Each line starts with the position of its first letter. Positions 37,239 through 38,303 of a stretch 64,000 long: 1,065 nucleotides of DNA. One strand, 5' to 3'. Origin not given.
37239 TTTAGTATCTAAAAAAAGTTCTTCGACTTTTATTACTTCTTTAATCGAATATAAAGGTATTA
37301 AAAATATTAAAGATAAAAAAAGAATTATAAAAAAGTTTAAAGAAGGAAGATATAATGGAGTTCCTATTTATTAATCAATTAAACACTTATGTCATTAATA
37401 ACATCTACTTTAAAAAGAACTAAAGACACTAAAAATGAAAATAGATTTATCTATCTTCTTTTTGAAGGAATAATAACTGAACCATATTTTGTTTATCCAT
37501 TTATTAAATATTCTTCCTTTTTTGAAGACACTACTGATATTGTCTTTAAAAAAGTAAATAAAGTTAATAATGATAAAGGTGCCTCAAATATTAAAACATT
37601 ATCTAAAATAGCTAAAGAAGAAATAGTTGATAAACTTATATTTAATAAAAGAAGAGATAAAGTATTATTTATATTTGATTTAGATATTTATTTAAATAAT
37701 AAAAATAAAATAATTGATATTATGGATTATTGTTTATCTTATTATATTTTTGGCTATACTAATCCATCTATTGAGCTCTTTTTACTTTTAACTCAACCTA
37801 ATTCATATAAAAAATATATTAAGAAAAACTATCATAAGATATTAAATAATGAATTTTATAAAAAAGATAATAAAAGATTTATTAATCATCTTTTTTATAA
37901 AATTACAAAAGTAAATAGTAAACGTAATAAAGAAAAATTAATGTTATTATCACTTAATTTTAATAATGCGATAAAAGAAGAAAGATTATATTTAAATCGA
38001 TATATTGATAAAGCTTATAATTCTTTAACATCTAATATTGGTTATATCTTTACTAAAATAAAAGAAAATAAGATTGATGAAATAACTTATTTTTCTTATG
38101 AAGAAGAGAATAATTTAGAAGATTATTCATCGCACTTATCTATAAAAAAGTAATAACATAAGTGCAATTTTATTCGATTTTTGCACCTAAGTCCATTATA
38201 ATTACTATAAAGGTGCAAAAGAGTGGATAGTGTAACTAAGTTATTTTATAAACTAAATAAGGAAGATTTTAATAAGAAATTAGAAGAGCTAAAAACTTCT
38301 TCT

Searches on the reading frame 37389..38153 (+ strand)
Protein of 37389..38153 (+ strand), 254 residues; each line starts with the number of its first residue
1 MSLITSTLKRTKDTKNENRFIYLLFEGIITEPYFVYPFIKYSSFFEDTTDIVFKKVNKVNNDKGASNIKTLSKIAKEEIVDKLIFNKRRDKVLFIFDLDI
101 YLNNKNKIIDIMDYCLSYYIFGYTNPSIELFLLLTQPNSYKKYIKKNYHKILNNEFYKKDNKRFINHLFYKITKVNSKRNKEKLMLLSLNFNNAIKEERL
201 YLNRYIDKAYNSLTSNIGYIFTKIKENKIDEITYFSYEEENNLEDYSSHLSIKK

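Call 8: search_protein_families(library=pfam, proteins=[window:37389-38153:+], max_evalue=0.001)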
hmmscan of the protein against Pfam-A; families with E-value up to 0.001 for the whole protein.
window:37389-38153:+ (254 aa): 1 family
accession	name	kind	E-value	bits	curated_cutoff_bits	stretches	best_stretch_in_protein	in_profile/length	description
PF13707.11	RloB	-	6e-08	33.5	31.5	1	22-214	2-185/195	RloB-like protein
